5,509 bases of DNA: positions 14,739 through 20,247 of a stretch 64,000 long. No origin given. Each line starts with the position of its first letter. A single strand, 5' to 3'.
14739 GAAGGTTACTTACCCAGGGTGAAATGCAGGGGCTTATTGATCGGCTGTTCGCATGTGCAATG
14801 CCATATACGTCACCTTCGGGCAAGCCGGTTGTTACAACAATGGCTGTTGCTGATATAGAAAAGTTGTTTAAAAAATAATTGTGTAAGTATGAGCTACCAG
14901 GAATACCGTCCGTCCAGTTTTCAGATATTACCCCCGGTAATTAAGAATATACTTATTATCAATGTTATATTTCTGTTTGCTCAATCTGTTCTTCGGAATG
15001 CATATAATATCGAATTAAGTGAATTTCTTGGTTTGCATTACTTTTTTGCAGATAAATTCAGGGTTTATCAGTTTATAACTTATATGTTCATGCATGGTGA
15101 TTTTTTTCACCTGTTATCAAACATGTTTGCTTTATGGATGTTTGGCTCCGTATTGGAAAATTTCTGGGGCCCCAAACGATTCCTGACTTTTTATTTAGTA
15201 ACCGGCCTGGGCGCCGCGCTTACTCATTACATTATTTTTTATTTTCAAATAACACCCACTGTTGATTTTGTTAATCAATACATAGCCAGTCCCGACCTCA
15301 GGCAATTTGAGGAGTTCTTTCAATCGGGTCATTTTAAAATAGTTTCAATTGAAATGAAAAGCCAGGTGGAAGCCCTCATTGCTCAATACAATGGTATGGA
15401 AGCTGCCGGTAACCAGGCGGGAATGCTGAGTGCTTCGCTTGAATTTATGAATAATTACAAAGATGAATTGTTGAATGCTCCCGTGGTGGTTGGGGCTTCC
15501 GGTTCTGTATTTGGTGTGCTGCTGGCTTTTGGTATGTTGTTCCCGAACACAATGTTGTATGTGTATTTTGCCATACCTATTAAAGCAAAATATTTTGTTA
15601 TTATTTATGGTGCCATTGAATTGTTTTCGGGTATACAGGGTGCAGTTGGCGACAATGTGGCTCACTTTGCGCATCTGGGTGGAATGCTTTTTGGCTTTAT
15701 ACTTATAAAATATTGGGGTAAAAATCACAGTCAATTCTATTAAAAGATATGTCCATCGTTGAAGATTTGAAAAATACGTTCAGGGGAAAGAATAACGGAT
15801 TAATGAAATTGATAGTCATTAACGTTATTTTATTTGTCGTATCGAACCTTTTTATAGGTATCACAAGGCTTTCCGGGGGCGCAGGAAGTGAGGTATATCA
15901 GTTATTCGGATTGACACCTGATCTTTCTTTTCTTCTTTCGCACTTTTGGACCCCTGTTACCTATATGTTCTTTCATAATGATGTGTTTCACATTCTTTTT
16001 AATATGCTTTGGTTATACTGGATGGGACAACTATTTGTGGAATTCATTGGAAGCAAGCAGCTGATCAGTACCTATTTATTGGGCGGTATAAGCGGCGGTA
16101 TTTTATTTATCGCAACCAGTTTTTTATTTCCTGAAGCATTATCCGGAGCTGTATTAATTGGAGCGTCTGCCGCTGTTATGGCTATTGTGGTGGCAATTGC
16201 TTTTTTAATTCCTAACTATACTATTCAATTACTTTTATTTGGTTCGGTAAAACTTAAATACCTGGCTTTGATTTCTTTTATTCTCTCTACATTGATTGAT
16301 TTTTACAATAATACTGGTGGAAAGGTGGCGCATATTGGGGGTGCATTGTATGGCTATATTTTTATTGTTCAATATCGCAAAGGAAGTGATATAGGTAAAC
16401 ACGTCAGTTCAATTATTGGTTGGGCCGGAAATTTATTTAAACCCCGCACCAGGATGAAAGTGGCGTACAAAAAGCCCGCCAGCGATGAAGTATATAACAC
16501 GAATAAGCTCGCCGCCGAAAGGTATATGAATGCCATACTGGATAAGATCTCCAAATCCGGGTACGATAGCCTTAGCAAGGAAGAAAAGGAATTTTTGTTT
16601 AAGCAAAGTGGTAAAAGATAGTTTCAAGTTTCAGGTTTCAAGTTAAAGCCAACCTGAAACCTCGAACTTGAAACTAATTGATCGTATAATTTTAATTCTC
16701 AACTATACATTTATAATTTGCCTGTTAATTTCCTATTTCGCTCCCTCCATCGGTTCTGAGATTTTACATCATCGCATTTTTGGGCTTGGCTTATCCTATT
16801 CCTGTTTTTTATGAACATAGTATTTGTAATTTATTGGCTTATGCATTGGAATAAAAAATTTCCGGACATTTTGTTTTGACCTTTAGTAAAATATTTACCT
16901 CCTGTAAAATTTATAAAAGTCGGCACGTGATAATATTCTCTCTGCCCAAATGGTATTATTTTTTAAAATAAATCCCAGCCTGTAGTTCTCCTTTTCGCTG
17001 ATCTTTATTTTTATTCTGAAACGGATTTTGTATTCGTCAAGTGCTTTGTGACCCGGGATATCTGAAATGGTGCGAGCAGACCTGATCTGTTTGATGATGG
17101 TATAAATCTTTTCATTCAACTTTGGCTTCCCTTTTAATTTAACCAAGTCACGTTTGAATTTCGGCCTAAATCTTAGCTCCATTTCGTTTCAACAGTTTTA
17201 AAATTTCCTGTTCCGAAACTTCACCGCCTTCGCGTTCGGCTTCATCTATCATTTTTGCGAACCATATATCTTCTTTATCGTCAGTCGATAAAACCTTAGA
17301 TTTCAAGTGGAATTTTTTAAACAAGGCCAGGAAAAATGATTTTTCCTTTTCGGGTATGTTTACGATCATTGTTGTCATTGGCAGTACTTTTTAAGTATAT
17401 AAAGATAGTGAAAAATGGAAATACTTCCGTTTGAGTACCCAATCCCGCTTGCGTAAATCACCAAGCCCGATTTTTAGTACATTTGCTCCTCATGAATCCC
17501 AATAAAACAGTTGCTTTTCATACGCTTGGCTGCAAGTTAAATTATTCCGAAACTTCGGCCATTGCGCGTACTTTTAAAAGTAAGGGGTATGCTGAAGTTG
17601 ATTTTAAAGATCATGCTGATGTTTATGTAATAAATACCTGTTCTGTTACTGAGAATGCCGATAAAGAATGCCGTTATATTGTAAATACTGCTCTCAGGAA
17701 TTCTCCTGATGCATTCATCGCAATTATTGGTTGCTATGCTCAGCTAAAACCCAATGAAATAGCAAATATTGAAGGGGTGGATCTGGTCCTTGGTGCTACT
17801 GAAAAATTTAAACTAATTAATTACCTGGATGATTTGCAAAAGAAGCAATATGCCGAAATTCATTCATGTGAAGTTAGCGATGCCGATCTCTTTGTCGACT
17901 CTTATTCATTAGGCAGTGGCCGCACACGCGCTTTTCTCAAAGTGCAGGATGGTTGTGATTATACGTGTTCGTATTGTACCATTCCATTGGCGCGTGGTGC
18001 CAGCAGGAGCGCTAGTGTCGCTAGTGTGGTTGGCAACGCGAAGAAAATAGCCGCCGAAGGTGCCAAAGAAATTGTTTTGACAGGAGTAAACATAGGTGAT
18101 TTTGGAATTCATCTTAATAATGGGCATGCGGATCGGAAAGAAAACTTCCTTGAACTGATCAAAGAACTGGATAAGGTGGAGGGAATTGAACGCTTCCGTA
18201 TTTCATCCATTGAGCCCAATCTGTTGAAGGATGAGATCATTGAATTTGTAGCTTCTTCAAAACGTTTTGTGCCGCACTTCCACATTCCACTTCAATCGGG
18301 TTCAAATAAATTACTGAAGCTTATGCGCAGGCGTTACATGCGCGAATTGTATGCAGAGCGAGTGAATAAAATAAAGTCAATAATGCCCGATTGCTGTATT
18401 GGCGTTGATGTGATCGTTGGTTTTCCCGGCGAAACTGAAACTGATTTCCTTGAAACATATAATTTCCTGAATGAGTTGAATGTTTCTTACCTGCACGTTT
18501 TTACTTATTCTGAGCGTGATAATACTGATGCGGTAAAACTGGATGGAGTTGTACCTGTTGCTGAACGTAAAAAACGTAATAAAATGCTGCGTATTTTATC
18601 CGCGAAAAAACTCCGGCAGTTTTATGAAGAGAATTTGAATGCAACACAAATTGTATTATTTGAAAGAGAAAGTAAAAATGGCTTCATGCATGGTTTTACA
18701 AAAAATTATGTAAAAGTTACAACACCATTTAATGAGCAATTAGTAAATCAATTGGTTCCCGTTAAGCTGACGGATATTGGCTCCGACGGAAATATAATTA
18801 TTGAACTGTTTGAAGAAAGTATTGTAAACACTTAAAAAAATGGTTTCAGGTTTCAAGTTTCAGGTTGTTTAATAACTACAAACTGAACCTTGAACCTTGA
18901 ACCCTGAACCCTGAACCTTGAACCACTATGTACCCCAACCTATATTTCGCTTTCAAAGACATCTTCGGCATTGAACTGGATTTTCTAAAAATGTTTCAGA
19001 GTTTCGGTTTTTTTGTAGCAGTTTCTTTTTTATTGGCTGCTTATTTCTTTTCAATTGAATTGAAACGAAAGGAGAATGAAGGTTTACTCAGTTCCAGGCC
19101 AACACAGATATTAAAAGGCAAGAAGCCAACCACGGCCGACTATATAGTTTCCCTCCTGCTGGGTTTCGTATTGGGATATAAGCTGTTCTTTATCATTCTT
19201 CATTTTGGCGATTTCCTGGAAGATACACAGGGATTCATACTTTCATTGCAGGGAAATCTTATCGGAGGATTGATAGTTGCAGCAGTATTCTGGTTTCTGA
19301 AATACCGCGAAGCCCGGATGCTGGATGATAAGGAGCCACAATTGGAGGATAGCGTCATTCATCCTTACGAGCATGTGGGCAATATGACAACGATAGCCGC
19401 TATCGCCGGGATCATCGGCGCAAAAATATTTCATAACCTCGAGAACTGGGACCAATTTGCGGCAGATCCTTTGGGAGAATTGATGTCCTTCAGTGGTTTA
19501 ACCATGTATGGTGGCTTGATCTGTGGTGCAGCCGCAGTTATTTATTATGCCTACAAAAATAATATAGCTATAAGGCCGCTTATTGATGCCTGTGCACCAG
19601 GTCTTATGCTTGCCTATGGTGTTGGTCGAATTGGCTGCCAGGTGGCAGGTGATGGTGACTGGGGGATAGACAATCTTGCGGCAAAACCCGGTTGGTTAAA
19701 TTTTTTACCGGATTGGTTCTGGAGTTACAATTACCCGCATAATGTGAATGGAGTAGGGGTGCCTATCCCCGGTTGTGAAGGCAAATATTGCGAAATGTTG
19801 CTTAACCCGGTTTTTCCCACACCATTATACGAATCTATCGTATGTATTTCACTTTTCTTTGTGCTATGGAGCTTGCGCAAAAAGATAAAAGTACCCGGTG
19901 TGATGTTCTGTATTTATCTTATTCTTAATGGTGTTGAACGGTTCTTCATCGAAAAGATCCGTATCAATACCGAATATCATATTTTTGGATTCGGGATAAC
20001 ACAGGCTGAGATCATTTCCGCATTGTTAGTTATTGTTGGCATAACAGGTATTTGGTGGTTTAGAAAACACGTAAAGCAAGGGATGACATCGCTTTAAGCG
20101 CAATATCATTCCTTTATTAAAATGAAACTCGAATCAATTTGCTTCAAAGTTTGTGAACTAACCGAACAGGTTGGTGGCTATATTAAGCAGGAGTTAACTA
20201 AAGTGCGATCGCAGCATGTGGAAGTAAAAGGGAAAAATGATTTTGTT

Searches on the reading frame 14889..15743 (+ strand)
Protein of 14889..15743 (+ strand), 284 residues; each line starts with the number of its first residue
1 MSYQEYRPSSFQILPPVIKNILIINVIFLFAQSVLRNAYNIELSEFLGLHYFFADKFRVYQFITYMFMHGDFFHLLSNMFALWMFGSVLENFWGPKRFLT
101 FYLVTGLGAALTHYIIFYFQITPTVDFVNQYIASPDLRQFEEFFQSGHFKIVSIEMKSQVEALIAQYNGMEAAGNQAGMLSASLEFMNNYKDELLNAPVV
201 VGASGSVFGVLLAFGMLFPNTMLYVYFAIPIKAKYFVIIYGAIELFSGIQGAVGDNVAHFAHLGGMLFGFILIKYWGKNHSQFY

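Call 18: search_protein_families(library=pfam, proteins=[window:14889-15743:+])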
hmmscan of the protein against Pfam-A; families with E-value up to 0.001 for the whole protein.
window:14889-15743:+ (284 aa): 2 families
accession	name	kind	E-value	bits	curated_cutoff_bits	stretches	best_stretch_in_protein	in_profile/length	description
PF01694.28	Rhomboid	-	6.6e-25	88.4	22.6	2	58-116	3-61/143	Rhomboid domain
PF08551.15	DUF1751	-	5.3e-08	33.8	22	1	58-120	7-69/99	Eukaryotic integral membrane protein (DUF1751)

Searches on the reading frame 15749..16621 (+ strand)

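Call 18: search_protein_families(library=pfam, proteins=[window:15749-16621:+])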
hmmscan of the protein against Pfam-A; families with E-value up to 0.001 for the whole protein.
window:15749-16621:+ (290 aa): 2 families
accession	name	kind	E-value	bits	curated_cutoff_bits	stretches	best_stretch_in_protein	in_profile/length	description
PF01694.28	Rhomboid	-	7.7e-21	75.2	22.6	1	65-207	3-138/143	Rhomboid domain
PF20216.3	DUF6576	-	6.8e-10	39.4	27.3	1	246-287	4-45/47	Family of unknown function (DUF6576)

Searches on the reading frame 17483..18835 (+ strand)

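Call 18: search_protein_families(library=pfam, proteins=[window:17483-18835:+])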
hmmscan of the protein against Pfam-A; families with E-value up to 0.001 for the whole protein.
window:17483-18835:+ (450 aa): 2 families
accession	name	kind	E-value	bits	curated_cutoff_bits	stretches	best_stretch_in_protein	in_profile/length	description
PF00919.26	UPF0004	-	3.9e-25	88.2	27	1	10-104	2-98/98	Uncharacterized protein family UPF0004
PF04055.27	Radical_SAM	-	3.6e-23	83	29.5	1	153-329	2-166/166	Radical SAM superfamily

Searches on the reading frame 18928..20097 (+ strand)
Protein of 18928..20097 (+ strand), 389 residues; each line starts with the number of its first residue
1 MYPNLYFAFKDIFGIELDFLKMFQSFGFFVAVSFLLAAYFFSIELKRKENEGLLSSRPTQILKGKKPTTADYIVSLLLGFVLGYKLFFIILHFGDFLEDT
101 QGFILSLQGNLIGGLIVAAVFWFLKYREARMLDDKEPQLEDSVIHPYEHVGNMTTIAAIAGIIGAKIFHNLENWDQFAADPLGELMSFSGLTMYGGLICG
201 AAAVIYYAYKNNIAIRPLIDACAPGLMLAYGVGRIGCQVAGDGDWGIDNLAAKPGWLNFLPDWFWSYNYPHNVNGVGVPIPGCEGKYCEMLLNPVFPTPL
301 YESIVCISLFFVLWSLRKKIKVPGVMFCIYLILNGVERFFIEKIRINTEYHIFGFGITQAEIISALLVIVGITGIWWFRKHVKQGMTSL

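Call 18: search_protein_families(library=pfam, proteins=[window:18928-20097:+])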
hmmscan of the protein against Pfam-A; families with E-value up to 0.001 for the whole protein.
window:18928-20097:+ (389 aa): 1 family
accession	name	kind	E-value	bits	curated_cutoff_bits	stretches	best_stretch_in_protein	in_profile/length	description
PF01790.23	LGT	-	6.1e-38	130.9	24.9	1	148-377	43-240/240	Prolipoprotein diacylglyceryl transferase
